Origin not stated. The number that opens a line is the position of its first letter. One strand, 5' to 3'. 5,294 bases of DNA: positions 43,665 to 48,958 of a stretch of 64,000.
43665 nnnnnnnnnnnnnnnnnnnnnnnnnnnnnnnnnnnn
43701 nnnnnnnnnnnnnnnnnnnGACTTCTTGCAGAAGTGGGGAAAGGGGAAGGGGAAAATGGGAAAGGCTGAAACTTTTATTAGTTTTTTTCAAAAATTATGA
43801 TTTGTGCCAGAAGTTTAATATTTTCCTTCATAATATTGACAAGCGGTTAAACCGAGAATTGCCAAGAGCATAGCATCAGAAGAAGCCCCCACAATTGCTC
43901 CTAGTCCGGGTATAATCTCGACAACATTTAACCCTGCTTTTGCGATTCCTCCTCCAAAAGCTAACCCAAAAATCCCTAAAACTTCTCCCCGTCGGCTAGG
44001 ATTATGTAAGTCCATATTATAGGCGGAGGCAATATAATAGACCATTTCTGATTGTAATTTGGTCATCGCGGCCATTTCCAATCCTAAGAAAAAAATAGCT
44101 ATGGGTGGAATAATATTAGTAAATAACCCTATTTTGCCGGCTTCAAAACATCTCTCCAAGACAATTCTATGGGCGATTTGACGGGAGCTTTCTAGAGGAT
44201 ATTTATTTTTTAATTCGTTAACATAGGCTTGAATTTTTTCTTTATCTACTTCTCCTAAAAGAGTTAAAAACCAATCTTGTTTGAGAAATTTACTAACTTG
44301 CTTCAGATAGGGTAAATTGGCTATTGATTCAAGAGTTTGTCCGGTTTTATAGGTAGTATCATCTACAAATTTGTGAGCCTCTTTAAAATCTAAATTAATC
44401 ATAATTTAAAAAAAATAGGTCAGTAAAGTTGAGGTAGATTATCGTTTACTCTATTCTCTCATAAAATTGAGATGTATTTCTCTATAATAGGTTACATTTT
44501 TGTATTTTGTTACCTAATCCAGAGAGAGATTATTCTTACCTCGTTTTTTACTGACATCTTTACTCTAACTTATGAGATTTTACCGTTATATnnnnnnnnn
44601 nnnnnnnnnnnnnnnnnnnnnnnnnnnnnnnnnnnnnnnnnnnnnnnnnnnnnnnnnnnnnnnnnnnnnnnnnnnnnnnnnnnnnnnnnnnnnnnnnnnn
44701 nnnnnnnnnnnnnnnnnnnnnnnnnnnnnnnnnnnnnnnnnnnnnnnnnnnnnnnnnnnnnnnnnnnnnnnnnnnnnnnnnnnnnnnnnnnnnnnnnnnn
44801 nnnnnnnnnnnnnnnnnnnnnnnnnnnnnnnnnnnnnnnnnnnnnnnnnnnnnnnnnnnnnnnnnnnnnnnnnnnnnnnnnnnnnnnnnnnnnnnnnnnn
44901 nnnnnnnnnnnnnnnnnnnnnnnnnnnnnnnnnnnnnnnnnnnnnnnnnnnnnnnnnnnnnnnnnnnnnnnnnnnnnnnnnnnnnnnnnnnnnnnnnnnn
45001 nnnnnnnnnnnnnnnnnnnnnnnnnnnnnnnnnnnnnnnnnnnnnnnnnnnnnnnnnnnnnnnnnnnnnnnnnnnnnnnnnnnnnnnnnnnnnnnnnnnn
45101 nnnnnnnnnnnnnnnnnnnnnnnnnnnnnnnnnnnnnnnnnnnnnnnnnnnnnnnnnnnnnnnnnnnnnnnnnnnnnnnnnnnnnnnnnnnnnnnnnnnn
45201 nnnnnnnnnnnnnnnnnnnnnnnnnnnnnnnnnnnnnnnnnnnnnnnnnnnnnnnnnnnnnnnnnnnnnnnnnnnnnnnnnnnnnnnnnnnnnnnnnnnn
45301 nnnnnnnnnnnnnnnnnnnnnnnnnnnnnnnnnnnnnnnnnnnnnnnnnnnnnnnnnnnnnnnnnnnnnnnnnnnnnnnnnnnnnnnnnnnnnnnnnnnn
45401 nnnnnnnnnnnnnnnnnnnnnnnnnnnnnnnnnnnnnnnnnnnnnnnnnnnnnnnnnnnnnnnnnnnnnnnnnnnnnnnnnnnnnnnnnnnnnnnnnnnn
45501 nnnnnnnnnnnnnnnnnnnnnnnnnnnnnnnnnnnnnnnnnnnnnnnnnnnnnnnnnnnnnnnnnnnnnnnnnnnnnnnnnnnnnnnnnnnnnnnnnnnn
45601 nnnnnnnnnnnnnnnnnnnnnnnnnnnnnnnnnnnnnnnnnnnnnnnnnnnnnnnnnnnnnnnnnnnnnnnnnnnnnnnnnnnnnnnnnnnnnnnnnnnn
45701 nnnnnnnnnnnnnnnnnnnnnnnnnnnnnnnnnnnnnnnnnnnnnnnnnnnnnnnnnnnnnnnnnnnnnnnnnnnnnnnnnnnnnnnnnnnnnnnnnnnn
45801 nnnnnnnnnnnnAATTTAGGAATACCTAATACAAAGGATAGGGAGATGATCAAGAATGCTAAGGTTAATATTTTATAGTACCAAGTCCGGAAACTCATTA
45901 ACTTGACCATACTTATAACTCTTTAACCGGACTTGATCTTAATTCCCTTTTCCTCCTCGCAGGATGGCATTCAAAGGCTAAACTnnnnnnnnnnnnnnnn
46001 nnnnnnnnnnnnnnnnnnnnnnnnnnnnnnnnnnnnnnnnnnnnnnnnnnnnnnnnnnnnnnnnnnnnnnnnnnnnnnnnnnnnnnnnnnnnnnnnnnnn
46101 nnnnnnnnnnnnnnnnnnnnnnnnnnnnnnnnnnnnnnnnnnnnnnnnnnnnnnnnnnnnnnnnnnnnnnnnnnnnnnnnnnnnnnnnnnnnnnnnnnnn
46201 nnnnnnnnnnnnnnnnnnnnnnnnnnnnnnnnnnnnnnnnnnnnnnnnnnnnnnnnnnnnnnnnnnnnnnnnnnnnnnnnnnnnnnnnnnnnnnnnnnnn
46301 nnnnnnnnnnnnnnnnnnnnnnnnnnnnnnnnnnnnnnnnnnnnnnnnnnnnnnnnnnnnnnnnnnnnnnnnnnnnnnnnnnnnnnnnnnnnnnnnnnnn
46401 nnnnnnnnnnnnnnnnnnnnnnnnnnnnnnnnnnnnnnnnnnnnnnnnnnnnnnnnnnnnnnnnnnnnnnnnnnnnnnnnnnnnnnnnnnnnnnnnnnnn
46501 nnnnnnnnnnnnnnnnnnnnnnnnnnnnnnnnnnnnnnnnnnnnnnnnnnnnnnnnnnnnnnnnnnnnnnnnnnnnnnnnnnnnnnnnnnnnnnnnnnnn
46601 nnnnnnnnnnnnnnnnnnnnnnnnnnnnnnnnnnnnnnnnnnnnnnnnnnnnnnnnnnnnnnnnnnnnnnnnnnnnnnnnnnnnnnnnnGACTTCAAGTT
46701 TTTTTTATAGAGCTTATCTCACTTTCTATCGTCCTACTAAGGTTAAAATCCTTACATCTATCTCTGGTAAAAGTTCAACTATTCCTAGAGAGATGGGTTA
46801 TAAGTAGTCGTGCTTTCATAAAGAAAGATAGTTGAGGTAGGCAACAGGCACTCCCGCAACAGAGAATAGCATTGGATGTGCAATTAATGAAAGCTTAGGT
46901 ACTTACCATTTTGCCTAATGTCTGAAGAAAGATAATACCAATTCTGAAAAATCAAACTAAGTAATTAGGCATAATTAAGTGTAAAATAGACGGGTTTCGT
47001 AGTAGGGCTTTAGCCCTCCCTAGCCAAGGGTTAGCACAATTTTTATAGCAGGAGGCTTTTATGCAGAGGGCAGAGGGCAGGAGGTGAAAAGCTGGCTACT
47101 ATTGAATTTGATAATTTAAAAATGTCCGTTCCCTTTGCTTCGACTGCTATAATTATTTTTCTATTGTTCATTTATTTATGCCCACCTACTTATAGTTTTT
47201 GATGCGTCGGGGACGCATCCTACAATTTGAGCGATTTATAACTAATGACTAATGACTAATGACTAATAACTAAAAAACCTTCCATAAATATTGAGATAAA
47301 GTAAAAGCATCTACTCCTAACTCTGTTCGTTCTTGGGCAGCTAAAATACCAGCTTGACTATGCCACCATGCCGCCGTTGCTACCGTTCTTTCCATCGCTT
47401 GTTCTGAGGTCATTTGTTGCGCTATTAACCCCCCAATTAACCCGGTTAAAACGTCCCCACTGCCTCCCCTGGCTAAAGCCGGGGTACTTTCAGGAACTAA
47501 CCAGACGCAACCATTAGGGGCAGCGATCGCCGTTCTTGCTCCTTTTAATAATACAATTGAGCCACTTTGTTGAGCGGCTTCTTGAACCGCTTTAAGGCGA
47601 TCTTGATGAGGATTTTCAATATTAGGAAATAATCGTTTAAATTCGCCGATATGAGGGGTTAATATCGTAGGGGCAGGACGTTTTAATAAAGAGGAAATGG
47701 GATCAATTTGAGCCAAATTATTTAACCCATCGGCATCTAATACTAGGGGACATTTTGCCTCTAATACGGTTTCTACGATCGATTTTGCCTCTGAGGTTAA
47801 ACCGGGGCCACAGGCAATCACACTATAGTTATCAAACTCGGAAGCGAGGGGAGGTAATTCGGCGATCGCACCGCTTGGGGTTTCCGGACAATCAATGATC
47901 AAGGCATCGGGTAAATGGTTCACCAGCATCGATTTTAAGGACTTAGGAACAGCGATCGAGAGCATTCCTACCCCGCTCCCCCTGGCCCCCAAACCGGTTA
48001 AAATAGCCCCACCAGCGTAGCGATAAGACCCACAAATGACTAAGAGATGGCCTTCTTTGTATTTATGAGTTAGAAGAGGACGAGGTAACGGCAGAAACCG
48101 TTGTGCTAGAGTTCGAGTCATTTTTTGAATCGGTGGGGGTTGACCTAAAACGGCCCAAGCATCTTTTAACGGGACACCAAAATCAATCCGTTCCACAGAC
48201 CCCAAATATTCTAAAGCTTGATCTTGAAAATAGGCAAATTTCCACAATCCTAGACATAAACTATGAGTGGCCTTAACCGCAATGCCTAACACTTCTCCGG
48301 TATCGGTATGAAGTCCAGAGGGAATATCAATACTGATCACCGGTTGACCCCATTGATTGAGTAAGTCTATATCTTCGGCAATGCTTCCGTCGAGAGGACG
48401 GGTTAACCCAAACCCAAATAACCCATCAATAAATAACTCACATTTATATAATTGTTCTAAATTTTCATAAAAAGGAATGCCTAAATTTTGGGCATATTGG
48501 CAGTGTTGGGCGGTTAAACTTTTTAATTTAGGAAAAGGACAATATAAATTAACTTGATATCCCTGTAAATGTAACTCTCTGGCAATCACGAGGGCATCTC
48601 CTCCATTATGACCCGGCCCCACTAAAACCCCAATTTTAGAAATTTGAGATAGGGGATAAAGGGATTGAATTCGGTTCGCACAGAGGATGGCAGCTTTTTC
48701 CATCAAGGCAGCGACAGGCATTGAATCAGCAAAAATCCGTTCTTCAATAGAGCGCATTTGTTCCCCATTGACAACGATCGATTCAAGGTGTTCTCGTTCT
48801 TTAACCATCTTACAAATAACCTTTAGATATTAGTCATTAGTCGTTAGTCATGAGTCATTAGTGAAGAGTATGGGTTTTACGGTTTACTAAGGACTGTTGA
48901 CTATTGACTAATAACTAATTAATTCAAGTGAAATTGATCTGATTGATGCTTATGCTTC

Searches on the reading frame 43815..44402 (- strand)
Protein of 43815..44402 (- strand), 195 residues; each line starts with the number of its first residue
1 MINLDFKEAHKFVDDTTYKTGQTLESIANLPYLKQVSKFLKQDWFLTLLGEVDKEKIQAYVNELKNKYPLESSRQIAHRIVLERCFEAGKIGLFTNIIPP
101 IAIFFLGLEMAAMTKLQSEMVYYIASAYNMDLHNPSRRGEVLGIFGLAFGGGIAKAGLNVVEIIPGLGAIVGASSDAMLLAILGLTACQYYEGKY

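Call 38: search_protein_families(library=pfam, proteins=[window:43815-44402:-], max_evalue=0.00001)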
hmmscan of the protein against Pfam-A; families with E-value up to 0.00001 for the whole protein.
window:43815-44402:- (195 aa): 1 family
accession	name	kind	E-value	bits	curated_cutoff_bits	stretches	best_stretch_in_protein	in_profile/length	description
PF12787.12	EcsC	-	6.4e-08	33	30.4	0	63-151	73-158/240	EcsC protein family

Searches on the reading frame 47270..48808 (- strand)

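Call 39: search_protein_families(library=pfam, proteins=[window:47270-48808:-], max_evalue=0.00001)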
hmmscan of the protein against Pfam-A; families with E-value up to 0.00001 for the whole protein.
window:47270-48808:- (512 aa): 2 families
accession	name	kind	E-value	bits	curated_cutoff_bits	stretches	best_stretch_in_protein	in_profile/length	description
PF01256.23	Carb_kinase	-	1.7e-63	214.8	27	1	255-508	1-240/242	NAD(P)H-hydrate dehydratase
PF03853.21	YjeF_N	-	2.7e-41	141.8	24.9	1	33-190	2-167/169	YjeF-related protein N-terminus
